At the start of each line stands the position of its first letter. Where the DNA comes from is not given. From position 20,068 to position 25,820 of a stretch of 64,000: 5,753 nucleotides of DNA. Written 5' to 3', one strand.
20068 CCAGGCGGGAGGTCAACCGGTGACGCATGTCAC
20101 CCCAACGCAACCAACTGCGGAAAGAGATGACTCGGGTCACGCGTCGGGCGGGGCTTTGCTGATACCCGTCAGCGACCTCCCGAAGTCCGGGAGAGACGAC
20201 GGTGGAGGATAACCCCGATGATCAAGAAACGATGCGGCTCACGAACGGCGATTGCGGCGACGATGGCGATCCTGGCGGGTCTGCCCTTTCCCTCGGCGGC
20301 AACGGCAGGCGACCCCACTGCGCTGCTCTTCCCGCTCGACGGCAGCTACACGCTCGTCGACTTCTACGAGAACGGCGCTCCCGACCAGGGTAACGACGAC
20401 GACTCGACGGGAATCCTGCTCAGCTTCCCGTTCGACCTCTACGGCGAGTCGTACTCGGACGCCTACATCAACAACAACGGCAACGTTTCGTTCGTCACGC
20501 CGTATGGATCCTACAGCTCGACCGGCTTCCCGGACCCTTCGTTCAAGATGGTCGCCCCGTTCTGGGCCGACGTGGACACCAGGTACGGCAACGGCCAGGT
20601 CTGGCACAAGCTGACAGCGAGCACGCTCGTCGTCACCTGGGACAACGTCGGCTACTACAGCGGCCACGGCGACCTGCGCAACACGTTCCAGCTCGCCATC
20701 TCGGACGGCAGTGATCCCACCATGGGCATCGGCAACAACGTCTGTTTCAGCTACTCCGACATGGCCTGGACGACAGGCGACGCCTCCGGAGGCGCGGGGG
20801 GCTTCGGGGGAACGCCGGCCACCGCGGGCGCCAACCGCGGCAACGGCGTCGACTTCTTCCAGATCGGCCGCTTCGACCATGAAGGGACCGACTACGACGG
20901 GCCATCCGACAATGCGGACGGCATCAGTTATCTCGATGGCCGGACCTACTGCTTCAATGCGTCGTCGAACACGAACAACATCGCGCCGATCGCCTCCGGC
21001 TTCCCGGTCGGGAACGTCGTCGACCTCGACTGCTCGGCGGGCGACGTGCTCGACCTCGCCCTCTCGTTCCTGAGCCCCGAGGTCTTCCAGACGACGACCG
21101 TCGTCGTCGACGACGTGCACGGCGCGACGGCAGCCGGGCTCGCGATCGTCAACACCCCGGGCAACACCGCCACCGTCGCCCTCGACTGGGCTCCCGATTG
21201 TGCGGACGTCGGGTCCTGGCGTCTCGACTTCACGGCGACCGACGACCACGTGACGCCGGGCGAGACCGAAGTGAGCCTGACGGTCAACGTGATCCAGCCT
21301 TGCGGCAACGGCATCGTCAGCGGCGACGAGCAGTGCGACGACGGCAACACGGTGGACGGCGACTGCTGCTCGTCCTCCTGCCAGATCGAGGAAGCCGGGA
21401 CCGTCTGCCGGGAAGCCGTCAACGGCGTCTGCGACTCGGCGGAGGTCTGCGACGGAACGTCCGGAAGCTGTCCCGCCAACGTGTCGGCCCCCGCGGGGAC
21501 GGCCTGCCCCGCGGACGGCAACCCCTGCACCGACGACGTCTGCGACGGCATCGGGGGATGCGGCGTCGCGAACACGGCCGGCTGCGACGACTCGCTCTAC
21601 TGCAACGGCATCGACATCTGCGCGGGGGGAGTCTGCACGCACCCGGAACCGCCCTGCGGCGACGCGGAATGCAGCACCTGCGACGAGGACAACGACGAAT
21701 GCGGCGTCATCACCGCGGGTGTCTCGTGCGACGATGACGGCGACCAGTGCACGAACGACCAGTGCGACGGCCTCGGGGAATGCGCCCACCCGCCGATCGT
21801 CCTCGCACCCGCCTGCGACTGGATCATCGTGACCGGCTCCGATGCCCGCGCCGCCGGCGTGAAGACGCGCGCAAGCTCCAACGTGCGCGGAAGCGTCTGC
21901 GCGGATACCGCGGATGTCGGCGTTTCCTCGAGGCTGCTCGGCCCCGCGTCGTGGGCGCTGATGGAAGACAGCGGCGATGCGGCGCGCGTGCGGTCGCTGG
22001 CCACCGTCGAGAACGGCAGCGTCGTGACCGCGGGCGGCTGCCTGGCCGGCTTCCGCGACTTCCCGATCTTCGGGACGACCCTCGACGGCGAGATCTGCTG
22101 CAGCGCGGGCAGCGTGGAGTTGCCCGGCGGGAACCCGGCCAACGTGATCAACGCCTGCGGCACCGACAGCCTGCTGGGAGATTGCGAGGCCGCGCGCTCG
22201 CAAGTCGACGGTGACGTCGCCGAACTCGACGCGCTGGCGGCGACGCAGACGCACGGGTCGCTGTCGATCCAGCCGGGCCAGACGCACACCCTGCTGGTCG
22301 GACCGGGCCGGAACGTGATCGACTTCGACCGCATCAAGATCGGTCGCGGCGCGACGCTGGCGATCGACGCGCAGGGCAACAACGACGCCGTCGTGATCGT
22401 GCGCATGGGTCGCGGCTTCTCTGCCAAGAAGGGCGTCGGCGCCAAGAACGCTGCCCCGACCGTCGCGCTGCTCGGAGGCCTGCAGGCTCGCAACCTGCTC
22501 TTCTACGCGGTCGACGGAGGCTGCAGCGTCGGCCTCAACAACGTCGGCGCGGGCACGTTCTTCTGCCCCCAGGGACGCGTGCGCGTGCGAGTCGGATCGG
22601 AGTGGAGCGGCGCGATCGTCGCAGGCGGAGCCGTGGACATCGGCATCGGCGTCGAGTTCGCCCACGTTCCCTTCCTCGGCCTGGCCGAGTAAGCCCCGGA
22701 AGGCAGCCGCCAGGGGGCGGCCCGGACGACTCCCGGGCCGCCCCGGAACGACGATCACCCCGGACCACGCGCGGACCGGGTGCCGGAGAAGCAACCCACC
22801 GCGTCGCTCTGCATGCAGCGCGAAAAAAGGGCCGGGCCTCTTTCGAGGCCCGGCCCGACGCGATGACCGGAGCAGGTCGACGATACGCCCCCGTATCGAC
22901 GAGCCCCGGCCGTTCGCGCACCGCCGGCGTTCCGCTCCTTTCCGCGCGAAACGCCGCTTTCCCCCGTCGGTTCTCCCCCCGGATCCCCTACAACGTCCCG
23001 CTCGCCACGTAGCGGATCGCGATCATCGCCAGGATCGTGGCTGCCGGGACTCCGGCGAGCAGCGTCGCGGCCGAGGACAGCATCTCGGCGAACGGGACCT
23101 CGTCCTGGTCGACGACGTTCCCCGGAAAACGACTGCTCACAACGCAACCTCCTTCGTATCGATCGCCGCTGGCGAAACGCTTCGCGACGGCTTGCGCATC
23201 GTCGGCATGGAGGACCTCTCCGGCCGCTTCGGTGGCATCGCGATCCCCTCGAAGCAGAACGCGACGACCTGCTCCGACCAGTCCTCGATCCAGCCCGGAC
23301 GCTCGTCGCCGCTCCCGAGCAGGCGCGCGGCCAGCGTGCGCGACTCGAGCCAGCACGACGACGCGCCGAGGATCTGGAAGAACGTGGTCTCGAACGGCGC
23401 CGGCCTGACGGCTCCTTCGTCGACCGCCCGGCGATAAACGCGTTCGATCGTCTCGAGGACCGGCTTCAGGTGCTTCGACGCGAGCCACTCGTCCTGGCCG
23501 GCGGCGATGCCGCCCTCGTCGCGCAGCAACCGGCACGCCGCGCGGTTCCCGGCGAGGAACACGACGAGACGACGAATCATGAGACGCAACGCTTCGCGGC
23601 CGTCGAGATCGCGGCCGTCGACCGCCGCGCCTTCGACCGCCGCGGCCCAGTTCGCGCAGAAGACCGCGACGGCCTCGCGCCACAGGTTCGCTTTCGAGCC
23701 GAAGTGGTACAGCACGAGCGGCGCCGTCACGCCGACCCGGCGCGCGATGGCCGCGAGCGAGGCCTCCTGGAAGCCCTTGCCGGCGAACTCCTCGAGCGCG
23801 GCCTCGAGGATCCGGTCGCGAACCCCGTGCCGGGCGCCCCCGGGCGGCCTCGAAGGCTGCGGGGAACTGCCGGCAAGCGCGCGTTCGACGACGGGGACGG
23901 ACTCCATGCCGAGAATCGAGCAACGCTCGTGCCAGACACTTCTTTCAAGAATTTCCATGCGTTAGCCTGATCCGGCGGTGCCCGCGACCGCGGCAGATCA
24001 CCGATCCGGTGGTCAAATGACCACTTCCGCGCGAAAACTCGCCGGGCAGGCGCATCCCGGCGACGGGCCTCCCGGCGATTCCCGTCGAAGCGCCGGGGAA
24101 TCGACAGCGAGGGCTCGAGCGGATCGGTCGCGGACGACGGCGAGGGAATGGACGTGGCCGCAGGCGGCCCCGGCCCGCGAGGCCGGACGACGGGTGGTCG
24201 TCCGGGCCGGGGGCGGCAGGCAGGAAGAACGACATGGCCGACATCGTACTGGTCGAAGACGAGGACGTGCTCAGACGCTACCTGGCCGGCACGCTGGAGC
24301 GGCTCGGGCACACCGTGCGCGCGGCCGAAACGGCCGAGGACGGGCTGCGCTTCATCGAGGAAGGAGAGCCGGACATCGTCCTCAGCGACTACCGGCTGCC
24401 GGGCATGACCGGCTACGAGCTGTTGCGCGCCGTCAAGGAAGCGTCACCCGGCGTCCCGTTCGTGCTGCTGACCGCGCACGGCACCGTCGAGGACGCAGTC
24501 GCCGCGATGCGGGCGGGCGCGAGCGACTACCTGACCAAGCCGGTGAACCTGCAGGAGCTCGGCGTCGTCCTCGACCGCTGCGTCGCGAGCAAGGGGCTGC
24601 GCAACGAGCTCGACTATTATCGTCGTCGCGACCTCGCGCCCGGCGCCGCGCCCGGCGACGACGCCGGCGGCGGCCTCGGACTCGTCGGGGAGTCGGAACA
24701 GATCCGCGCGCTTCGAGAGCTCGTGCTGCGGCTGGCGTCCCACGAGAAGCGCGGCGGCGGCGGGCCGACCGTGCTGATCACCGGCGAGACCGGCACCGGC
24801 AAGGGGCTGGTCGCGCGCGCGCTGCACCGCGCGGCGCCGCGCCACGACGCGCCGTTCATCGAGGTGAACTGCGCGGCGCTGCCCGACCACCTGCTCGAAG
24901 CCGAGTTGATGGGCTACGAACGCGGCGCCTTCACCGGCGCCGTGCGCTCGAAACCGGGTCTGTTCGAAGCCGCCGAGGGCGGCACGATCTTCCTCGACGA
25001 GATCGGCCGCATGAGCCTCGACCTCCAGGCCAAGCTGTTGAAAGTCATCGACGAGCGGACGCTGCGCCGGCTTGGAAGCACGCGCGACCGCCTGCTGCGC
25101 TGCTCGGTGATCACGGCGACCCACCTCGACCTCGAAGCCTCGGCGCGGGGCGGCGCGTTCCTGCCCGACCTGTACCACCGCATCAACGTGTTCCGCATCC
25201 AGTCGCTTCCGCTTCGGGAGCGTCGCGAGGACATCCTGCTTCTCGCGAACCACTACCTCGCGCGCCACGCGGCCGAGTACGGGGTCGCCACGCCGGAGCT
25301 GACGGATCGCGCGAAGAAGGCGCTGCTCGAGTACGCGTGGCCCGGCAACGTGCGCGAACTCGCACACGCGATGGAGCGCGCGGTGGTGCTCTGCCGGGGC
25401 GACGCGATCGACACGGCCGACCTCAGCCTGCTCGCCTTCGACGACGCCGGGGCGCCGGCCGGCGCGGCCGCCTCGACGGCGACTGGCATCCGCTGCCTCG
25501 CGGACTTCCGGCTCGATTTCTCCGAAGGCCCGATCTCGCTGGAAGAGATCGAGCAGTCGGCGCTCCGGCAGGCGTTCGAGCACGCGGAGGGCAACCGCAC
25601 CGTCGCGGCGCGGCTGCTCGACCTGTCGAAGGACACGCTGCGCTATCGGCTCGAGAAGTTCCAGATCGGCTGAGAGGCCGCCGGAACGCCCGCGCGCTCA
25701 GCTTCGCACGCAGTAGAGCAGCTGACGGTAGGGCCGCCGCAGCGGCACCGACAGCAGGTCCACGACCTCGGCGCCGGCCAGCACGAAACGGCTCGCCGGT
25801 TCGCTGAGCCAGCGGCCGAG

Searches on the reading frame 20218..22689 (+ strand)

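Call 27: search_protein_families(library=ncbifam, proteins=[window:20218-22689:+], max_evalue=1e-20)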
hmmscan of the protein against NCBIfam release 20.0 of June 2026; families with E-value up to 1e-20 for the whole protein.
window:20218-22689:+ (824 aa): 0 families

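Call 52: search_protein_families(library=pfam, proteins=[window:20218-22689:+], max_evalue=0.000001)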
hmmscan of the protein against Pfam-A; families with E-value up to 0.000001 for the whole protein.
window:20218-22689:+ (824 aa): 2 families
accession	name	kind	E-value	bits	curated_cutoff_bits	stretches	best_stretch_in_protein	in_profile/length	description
PF06119.19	NIDO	-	1.2e-24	87.8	25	2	135-216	80-157/186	Nidogen-like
PF00200.28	Disintegrin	-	6e-09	37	35.1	1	373-421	33-75/75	Disintegrin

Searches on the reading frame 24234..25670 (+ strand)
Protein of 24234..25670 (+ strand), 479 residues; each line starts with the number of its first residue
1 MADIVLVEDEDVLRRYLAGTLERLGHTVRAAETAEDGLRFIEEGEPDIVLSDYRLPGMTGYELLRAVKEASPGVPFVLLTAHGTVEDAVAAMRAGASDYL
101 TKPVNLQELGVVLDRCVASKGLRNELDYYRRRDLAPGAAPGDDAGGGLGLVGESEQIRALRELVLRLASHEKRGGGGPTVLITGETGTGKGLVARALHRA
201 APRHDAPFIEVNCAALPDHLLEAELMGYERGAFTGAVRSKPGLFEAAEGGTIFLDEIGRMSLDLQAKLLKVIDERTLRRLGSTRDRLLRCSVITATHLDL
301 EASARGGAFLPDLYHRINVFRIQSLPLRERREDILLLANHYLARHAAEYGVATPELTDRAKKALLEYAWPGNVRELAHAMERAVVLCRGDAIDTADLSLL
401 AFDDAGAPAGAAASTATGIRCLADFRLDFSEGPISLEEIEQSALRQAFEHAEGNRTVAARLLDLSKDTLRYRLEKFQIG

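Call 28: search_protein_families(library=ncbifam, proteins=[window:24234-25670:+], max_evalue=1e-20)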
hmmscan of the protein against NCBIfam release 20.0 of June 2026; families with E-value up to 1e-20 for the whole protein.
window:24234-25670:+ (479 aa): 28 families (the best 25 are shown)
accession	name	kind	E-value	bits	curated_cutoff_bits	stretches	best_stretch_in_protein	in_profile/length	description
NF008469.0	PRK11361.1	equivalog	2.5e-109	366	714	1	3-478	6-456/461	acetoacetate metabolism transcriptional regulator AtoC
TIGR01818.1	ntrC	equivalog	1.9e-105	353.4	558.6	1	4-474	1-461/463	nitrogen regulation protein NR(I)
NF008176.1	PRK10923.1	equivalog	9.8e-93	311.2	620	1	4-475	6-465/469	nitrogen regulation protein NR(I)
TIGR02915.1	PEP_resp_reg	equivalog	2.4e-92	310.1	502.6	1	4-478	1-444/445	PEP-CTERM-box response regulator transcription factor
NF011695.0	PRK15115.1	equivalog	4e-90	302.7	763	2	179-395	160-376/445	two-component system response regulator GlrR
NF007689.0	PRK10365.1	equivalog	5e-88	295.8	760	1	3-473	7-439/441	sigma-54-dependent response regulator transcription factor ZraR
NF051870.1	NAssimRespRegNtrX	equivalog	1.8e-87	294.1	600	1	1-413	1-394/452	nitrogen assimilation response regulator NtrX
NF041946.1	LuxO_transreg_Vib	equivalog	3.8e-87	293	800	1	7-477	2-461/463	quorum-sensing sigma-54 dependent transcriptional regulator LuxO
NF050807.1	TransRegFlbDCaul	equivalog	4.8e-83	279.5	750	1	176-477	140-439/454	sigma-54-dependent transcriptional regulator FlbD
NF003451.0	PRK05022.1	equivalog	7.8e-83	278.9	476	1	122-470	164-502/512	nitric oxide reductase transcriptional regulator NorR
TIGR01817.1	nifA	equivalog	1.5e-80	271.5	528.85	1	149-478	197-529/534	nif-specific transcriptional activator NifA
NF041552.1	TF_PrdR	equivalog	2.1e-78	264.1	795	1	152-476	271-576/577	sigma-54 dependent transcriptional regulator PrdR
NF038308.1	RNA_repair_RtcR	equivalog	3.2e-78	263.9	650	1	150-476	182-516/530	RNA repair transcriptional activator RtcR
TIGR02329.1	propionate_PrpR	equivalog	9.7e-77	258.8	499.2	1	150-474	214-525/526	propionate catabolism operon regulatory protein PrpR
NF049963.1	RespRegFlgRCampy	domain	3.2e-76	256.9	750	1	178-399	158-379/429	fla regulon two-component system response regulator FlgR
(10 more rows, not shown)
